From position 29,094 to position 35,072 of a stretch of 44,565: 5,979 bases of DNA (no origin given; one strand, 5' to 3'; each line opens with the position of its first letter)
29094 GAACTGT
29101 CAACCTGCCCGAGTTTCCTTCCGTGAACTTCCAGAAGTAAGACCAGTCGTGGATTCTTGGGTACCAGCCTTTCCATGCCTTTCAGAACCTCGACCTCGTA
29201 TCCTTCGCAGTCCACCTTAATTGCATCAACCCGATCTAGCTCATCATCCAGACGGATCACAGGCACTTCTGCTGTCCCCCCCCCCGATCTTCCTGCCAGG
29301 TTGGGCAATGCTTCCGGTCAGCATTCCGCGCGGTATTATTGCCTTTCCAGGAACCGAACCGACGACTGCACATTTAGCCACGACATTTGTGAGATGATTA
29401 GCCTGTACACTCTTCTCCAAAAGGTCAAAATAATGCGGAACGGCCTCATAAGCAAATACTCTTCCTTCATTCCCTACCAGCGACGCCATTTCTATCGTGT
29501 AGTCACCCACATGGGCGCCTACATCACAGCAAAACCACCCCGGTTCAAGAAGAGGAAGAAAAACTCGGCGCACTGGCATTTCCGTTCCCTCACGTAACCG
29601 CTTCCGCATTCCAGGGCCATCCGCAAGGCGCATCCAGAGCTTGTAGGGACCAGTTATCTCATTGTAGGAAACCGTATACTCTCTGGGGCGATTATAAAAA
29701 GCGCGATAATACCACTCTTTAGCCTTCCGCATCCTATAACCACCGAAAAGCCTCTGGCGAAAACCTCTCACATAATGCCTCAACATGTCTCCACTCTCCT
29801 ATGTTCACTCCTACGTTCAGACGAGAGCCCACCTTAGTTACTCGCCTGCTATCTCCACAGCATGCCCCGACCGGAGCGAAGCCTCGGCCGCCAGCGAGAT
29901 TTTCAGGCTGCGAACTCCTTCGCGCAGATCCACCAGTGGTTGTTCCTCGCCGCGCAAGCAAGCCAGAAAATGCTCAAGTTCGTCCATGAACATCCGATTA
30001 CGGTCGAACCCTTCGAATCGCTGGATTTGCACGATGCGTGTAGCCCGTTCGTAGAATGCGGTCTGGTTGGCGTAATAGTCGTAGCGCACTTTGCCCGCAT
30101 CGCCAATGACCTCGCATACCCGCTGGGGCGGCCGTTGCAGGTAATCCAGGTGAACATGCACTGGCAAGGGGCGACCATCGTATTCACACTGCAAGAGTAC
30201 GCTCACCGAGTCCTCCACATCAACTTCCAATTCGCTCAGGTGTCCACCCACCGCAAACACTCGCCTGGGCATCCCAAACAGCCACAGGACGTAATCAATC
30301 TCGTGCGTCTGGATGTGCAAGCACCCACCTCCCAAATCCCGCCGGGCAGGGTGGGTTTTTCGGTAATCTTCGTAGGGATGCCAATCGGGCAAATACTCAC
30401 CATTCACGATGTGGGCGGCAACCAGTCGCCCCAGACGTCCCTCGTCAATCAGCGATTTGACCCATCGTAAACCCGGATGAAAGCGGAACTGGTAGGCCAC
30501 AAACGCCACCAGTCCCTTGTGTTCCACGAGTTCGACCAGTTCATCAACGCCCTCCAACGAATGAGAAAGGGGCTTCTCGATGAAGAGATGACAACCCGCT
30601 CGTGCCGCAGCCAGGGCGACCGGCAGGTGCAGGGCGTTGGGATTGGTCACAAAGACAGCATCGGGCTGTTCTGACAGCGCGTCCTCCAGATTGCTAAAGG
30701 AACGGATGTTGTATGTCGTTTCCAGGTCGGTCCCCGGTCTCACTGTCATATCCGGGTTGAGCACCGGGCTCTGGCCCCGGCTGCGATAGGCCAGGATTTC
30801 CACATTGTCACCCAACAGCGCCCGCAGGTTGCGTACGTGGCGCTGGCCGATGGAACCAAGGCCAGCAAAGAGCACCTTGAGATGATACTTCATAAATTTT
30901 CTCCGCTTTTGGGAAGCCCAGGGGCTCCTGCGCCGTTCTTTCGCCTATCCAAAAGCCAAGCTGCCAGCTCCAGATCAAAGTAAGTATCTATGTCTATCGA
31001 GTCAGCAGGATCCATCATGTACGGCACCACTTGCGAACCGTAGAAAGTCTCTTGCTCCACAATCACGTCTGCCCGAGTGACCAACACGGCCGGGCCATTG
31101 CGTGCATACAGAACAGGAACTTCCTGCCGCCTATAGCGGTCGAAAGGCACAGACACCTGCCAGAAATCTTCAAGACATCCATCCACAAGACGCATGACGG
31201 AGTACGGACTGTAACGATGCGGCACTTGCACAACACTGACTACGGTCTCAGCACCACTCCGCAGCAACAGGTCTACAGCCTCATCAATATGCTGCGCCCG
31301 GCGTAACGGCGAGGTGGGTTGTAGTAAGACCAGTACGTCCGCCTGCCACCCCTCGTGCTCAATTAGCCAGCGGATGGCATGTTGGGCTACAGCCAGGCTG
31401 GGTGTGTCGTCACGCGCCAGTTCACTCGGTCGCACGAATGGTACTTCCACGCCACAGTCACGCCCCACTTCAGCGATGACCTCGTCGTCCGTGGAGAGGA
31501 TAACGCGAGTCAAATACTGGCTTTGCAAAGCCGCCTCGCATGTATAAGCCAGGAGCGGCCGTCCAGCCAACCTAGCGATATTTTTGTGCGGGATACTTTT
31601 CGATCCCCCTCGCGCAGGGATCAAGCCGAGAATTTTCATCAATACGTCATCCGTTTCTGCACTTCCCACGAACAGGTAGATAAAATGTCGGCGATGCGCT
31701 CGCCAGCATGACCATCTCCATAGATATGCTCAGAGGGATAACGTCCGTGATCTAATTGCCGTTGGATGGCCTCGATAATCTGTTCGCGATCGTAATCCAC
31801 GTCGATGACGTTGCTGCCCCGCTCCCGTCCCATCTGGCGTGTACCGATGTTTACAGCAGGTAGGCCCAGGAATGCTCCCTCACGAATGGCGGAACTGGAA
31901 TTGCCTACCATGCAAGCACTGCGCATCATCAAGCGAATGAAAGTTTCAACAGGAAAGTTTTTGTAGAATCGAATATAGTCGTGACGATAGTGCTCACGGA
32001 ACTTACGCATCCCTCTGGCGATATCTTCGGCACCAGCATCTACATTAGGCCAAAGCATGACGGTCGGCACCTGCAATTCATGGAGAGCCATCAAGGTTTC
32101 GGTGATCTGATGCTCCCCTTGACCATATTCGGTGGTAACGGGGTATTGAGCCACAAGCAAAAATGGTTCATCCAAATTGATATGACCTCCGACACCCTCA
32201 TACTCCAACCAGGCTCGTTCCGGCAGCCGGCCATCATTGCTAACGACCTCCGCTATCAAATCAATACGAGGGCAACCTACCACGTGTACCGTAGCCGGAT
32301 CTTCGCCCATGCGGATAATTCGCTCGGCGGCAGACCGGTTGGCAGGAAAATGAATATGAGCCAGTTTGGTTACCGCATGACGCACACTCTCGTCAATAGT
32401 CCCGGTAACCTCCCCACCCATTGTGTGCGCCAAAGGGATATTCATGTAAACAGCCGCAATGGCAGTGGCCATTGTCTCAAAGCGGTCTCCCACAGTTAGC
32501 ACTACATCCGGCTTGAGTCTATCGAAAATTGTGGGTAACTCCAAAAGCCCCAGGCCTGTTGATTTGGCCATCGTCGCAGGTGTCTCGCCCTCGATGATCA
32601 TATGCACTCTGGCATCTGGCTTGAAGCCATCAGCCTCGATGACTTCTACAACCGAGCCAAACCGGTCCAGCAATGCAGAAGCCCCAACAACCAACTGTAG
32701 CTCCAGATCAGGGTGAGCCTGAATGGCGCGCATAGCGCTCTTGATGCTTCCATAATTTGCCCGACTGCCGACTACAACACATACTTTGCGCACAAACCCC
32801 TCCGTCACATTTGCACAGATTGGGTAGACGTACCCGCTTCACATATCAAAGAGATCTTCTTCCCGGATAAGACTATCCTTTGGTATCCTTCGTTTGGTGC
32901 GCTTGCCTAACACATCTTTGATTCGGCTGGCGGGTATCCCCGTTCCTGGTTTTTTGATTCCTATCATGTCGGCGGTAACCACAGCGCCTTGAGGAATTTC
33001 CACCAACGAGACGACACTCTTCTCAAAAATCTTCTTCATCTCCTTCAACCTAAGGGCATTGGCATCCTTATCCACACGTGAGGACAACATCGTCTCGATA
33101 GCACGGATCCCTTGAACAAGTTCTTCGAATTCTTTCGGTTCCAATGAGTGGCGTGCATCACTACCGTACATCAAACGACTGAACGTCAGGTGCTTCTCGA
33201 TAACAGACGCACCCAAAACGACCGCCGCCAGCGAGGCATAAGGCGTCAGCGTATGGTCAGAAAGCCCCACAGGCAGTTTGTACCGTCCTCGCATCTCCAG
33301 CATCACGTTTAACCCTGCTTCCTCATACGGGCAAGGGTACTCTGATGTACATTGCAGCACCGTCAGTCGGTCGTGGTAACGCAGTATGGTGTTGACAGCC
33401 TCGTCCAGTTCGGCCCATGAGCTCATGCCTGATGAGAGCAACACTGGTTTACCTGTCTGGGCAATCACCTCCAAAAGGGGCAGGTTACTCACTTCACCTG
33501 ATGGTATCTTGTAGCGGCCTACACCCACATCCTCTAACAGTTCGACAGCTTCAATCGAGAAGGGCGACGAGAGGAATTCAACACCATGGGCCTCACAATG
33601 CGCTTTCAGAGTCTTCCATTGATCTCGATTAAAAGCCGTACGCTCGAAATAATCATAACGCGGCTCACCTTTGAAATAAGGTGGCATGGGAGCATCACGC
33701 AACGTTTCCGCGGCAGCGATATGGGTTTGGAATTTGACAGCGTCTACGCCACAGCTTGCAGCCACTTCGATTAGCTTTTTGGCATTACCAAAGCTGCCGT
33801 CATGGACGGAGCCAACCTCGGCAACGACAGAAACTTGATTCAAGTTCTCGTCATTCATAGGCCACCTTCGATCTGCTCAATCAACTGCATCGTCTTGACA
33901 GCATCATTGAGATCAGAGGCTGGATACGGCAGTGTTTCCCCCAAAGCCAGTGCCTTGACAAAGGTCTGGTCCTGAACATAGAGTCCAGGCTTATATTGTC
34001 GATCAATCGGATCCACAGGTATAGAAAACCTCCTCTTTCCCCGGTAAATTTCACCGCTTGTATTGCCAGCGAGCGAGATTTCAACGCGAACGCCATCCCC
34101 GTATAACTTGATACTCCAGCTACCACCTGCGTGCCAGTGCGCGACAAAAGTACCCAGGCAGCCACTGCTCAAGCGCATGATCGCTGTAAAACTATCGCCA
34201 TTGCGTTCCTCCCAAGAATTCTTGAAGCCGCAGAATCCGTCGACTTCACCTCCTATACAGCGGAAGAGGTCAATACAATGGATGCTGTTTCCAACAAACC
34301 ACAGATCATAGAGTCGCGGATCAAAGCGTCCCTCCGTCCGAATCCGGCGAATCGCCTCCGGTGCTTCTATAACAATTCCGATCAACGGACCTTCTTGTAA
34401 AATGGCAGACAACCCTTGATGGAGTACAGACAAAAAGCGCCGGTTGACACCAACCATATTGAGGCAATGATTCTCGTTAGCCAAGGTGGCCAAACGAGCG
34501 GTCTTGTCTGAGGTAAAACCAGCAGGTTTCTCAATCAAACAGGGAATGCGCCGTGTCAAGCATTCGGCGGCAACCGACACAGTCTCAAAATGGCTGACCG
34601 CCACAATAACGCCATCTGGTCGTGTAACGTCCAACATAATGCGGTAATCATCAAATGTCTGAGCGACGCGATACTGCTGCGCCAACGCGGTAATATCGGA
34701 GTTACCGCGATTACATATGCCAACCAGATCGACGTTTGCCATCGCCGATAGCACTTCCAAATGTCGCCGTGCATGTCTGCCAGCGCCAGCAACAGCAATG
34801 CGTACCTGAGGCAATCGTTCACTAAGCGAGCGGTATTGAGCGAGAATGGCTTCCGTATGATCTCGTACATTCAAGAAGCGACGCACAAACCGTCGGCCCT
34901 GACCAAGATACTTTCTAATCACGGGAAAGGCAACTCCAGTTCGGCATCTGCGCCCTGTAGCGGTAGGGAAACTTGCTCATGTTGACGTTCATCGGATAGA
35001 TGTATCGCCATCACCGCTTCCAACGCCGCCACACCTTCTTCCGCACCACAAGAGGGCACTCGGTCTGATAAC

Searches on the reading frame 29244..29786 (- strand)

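Call 18: search_protein_families(library=pfam, proteins=[window:29244-29786:-], max_evalue=0.0001)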
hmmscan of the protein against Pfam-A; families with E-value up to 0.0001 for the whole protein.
window:29244-29786:- (180 aa): 0 families

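Call 40: search_protein_families(library=ncbifam, proteins=[window:29244-29786:-], max_evalue=0.00001)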
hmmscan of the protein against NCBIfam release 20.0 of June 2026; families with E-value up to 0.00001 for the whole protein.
window:29244-29786:- (180 aa): 2 families
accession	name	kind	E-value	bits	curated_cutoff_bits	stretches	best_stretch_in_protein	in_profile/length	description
TIGR01444.1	fkbM_fam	subfamily_domain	5.4e-12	46.4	37.7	1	86-149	2-64/143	FkbM family methyltransferase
TIGR02469.1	CbiT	equivalog_domain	4.1e-07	30.3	78.3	1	68-136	3-72/124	precorrin-6Y C5,15-methyltransferase (decarboxylating) subunit CbiT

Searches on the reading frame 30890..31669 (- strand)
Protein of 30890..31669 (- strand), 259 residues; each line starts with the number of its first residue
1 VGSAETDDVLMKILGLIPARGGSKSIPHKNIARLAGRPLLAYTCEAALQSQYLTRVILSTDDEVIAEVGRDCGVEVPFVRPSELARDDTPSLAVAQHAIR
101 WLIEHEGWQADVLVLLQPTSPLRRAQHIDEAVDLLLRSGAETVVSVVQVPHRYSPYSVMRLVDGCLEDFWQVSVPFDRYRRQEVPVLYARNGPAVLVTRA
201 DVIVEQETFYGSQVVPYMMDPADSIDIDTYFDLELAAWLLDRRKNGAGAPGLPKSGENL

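Call 18: search_protein_families(library=pfam, proteins=[window:30890-31669:-], max_evalue=0.0001)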
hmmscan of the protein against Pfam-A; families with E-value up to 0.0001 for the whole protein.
window:30890-31669:- (259 aa): 1 family
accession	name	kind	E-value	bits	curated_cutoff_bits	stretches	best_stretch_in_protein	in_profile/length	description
PF02348.25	CTP_transf_3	-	3.2e-22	79.9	22.6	1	15-151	2-130/217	Cytidylyltransferase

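Call 40: search_protein_families(library=ncbifam, proteins=[window:30890-31669:-], max_evalue=0.00001)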
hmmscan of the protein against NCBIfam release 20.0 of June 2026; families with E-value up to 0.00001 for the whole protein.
window:30890-31669:- (259 aa): 6 families
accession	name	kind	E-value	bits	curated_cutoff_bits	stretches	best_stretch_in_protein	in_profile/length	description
TIGR03584.1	PseF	equivalog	1.5e-44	152.3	205.7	1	15-239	2-219/222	pseudaminic acid cytidylyltransferase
NF003952.0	PRK05450.1-5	subfamily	3.5e-15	55.8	193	1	11-147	1-128/250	3-deoxy-manno-octulosonate cytidylyltransferase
NF003950.0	PRK05450.1-3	subfamily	1.2e-13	51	234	1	11-145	1-127/248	3-deoxy-manno-octulosonate cytidylyltransferase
NF009905.0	PRK13368.1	subfamily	2.4e-13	50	255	1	11-147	1-126/243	3-deoxy-manno-octulosonate cytidylyltransferase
TIGR00466.1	kdsB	equivalog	3.3e-07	30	155.2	1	15-83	5-72/241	3-deoxy-manno-octulosonate cytidylyltransferase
NF003948.0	PRK05450.1-1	equivalog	5.3e-07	29.1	281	1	11-149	4-134/248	3-deoxy-manno-octulosonate cytidylyltransferase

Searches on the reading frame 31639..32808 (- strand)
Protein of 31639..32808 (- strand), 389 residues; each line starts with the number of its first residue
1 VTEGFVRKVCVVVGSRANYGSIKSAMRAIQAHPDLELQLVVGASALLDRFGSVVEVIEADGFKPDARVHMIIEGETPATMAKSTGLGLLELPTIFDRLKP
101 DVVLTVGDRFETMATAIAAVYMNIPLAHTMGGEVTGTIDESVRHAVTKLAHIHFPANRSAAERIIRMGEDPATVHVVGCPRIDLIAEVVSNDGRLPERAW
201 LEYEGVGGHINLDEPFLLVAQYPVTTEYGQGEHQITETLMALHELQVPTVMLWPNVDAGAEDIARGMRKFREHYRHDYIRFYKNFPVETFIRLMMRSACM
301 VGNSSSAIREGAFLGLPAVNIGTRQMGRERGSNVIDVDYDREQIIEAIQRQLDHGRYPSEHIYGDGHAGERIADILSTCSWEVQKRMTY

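Call 18: search_protein_families(library=pfam, proteins=[window:31639-32808:-], max_evalue=0.0001)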
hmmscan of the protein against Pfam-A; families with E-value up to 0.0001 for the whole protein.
window:31639-32808:- (389 aa): 1 family
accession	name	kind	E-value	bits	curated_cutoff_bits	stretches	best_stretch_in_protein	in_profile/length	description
PF02350.25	Epimerase_2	-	1.9e-72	244.5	30.6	1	27-376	1-346/347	UDP-N-acetylglucosamine 2-epimerase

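Call 40: search_protein_families(library=ncbifam, proteins=[window:31639-32808:-], max_evalue=0.00001)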
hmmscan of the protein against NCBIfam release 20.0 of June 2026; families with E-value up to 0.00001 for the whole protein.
window:31639-32808:- (389 aa): 2 families
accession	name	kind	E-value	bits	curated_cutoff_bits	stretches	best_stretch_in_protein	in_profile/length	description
TIGR03568.1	NeuC_NnaA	equivalog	3.8e-121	404.4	235.9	1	7-376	1-365/365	UDP-N-acetylglucosamine 2-epimerase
TIGR00236.1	wecB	equivalog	1.7e-22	80.1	210.15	1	8-377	2-363/366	non-hydrolyzing UDP-N-acetylglucosamine 2-epimerase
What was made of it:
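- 30890..32808 (-): NeuC-type hydrolysing UDP-GlcNAc 2-epimerase (31639-32808) and a CMP-nonulosonate cytidylyltransferase (30890-31669). Calls 18, 40.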

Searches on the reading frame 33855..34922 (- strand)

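Call 3: search_protein_families(library=pfam, proteins=[window:33855-34922:-], max_evalue=0.01)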
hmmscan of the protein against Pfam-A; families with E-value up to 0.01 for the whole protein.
window:33855-34922:- (355 aa): 3 families
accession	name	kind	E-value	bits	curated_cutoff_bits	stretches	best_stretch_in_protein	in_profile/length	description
PF01408.29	GFO_IDH_MocA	-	8.8e-17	62.3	24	1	40-158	1-119/120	Oxidoreductase family, NAD-binding Rossmann fold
PF22725.1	GFO_IDH_MocA_C3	-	3.3e-06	27.5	27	1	198-276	35-119/124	GFO/IDH/MocA C-terminal domain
PF01488.26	Shikimate_DH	-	0.0065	17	24.3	0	35-113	8-87/138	Shikimate / quinate 5-dehydrogenase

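Call 40: search_protein_families(library=ncbifam, proteins=[window:33855-34922:-], max_evalue=0.00001)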
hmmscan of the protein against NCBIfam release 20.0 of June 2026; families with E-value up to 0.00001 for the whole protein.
window:33855-34922:- (355 aa): 3 families
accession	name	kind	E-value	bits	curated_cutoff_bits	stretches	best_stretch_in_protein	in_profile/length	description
NF040723.1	UDP-GlcNAcDh_Arch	equivalog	4.8e-17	62.4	450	1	40-223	1-176/302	UDP-N-acetylglucosamine 3-dehydrogenase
TIGR04380.1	myo_inos_iolG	equivalog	2.9e-15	56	355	1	40-165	2-128/330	inositol 2-dehydrogenase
NF058561.1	BT_2158_fam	equivalog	3.1e-08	32.6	750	1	30-154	29-149/487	glycoside 3-dehydrogenase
